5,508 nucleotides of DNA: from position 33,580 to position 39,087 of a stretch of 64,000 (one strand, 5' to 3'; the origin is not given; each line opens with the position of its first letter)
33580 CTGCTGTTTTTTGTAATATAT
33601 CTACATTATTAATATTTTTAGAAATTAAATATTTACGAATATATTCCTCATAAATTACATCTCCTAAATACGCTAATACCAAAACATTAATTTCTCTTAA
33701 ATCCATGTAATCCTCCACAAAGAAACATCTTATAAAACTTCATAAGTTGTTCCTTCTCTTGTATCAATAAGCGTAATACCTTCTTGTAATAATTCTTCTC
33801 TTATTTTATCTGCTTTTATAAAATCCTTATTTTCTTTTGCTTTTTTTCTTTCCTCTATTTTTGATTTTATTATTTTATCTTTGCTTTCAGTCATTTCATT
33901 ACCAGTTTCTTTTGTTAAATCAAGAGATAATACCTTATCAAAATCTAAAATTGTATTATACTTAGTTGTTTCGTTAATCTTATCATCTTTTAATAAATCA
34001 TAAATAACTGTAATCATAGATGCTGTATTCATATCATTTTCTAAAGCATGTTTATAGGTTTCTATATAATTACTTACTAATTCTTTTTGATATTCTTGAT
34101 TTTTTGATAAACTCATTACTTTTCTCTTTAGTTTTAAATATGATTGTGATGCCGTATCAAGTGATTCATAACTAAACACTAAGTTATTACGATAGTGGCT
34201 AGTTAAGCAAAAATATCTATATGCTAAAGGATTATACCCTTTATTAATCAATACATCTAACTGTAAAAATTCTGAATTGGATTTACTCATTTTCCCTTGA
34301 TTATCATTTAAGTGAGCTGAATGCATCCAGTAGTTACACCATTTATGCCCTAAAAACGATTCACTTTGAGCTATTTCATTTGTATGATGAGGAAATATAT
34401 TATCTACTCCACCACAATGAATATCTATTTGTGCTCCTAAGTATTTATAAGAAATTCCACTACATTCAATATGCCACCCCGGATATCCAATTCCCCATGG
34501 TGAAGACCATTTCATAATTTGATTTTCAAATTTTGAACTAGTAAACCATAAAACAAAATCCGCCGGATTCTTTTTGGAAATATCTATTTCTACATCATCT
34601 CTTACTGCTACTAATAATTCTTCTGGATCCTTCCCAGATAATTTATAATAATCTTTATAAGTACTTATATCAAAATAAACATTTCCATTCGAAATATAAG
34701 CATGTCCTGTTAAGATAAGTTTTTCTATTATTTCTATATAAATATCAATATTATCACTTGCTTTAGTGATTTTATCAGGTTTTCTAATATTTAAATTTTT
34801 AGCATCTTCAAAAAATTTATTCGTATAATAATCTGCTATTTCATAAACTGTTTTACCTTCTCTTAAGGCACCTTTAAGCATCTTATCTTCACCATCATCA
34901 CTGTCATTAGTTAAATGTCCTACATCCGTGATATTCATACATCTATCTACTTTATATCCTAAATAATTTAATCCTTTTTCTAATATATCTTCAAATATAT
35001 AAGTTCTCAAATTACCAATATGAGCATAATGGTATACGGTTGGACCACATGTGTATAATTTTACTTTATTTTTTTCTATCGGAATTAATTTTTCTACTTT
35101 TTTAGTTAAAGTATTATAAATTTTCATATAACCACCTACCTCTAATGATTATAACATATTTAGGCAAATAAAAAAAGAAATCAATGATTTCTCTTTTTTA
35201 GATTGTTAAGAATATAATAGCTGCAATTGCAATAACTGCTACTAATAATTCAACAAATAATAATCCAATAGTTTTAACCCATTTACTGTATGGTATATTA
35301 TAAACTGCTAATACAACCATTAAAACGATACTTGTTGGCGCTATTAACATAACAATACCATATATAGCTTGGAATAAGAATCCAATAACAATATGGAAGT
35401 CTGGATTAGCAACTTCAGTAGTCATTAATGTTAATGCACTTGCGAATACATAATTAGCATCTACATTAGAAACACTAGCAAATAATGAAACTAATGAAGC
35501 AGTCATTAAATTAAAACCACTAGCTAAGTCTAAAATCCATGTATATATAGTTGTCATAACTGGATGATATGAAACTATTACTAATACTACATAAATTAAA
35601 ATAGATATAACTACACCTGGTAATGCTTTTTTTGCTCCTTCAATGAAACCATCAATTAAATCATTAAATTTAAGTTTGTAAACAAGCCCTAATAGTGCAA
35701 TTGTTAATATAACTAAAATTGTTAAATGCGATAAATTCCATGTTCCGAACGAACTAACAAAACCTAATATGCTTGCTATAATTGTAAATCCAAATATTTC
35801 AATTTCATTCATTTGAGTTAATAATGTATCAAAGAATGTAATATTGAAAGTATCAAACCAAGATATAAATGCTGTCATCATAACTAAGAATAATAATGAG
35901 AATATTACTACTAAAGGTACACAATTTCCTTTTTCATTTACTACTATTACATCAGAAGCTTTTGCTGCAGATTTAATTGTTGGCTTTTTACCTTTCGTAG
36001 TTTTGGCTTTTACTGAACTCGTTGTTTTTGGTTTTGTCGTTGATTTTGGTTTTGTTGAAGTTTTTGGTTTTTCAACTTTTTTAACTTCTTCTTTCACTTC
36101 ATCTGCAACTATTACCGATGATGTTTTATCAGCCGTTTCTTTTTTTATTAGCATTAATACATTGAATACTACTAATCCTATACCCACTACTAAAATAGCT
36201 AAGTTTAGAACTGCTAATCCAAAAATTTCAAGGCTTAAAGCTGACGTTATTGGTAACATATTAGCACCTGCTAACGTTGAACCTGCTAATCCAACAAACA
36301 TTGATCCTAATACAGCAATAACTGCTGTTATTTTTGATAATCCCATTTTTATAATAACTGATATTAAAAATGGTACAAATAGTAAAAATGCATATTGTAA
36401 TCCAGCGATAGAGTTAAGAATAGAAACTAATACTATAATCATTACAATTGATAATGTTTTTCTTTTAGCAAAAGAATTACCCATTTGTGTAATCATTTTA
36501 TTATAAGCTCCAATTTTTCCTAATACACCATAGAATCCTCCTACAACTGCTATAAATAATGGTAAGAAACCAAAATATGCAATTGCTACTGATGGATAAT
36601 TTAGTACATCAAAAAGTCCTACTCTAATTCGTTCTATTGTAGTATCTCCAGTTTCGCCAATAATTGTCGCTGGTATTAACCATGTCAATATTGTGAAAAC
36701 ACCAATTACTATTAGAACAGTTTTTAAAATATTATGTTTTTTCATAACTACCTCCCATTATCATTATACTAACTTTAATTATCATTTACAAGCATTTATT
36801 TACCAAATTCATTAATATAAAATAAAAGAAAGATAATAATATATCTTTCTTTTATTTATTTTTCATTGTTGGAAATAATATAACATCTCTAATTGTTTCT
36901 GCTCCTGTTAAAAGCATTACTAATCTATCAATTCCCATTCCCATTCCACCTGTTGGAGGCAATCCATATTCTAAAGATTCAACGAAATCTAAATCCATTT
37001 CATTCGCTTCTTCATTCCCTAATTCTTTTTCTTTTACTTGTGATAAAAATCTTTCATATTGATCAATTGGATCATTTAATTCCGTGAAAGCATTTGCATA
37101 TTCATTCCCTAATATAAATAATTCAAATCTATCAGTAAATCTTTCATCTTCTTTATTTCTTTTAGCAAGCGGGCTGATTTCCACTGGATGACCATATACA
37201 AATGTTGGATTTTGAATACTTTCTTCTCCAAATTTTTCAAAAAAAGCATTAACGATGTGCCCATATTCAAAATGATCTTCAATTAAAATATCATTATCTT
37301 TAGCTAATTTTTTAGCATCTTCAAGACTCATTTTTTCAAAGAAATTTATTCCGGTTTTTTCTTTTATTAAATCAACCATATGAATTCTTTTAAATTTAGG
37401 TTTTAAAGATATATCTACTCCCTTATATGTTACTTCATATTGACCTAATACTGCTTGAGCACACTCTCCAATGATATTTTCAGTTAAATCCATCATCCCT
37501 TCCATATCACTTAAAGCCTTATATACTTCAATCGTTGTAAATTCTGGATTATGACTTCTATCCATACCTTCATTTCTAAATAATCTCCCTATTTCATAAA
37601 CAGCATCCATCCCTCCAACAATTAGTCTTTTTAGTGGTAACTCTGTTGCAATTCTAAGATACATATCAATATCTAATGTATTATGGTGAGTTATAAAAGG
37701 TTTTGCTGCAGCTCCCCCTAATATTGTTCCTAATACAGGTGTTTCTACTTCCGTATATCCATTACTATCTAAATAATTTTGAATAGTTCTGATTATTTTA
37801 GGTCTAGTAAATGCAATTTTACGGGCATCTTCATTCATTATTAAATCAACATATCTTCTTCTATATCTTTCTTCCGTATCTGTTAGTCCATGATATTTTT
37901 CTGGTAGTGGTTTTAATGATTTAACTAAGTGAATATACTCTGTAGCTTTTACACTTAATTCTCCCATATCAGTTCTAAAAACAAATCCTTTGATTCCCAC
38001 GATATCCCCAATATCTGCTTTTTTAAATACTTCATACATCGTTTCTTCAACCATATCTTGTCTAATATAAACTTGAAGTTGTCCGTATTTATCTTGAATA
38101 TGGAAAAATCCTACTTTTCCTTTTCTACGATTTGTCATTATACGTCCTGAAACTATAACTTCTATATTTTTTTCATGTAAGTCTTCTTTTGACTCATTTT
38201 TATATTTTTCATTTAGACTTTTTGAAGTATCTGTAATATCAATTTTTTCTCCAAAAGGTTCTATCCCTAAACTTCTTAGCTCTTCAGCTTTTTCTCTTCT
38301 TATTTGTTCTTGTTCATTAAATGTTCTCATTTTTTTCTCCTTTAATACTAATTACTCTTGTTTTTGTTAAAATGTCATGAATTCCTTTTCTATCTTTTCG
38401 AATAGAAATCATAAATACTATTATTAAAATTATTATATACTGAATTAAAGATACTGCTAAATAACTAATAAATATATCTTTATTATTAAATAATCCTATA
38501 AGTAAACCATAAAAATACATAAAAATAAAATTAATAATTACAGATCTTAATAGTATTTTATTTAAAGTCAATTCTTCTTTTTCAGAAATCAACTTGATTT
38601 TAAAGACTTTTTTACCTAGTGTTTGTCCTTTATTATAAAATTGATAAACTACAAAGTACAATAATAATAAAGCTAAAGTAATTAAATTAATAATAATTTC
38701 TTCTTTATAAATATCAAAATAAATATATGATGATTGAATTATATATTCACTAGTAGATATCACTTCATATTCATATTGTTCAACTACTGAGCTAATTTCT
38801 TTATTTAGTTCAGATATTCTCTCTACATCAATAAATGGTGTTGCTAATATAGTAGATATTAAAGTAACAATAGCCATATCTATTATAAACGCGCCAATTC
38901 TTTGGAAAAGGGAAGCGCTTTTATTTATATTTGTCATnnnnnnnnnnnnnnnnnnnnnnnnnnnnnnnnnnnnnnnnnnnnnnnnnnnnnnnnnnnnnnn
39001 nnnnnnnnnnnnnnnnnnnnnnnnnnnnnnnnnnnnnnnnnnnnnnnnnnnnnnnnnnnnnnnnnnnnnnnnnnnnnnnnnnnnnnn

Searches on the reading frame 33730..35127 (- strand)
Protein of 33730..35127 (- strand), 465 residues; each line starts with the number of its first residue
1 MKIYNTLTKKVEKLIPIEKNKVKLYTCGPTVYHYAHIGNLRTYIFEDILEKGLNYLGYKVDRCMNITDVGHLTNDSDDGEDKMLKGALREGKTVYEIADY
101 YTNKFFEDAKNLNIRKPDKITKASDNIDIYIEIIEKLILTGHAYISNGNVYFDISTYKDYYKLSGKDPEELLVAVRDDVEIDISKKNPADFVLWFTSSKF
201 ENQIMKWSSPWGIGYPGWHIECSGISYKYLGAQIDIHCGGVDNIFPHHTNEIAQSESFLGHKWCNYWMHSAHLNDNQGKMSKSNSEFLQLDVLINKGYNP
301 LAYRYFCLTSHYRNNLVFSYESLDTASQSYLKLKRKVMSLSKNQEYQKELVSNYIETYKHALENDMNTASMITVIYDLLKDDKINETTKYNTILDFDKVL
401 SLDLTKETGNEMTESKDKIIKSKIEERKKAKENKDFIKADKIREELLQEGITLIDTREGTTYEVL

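Call 71: search_protein_families(library=pfam, proteins=[window:33730-35127:-], max_evalue=0.00001)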
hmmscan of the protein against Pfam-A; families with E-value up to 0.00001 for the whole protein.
window:33730-35127:- (465 aa): 1 family
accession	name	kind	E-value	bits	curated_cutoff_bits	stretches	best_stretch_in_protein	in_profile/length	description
PF01406.26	tRNA-synt_1e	-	1.1e-92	311.1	27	1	16-326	4-299/301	tRNA synthetases class I (C) catalytic domain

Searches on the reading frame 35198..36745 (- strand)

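Call 71: search_protein_families(library=pfam, proteins=[window:35198-36745:-], max_evalue=0.00001)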
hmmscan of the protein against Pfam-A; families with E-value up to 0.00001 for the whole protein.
window:35198-36745:- (515 aa): 1 family
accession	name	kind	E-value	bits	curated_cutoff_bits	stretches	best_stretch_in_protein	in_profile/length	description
PF03606.21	DcuC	-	3.3e-19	69.2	23.1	2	62-232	79-248/461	C4-dicarboxylate anaerobic carrier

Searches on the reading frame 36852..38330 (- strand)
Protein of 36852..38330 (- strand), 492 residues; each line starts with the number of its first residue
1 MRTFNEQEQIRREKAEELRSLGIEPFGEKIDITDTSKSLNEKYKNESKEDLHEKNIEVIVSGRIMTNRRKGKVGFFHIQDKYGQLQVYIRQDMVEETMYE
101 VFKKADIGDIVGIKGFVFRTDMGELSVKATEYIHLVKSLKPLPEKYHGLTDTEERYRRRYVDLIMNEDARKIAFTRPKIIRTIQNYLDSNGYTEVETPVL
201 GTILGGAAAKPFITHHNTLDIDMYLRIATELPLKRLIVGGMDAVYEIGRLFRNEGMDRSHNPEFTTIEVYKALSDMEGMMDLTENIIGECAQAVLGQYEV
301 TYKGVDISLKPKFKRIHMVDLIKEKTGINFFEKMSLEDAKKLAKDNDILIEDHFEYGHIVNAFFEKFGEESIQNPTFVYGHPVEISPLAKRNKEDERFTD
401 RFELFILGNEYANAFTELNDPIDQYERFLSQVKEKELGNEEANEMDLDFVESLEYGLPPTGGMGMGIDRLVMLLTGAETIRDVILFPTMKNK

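Call 71: search_protein_families(library=pfam, proteins=[window:36852-38330:-], max_evalue=0.00001)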
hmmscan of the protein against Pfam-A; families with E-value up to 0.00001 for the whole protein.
window:36852-38330:- (492 aa): 3 families
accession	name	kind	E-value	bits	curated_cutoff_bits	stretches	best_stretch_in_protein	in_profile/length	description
PF00152.25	tRNA-synt_2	-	3.1e-84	283.1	25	1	152-489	2-307/308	tRNA synthetases class II (D, K and N)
PF01336.31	tRNA_anti-codon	-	2.9e-16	59.6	27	1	58-133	1-73/75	OB-fold nucleic acid binding domain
PF01409.25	tRNA-synt_2d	-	6e-06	26.4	19.8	0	246-272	107-133/246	tRNA synthetases class II core domain (F)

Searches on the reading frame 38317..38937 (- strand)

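Call 71: search_protein_families(library=pfam, proteins=[window:38317-38937:-], max_evalue=0.00001)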
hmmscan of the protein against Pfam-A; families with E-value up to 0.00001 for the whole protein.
window:38317-38937:- (206 aa): 1 family
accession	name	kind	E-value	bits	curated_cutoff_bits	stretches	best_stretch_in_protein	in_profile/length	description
PF06271.18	RDD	-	1.9e-18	67.5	24.1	1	8-191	2-136/137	RDD family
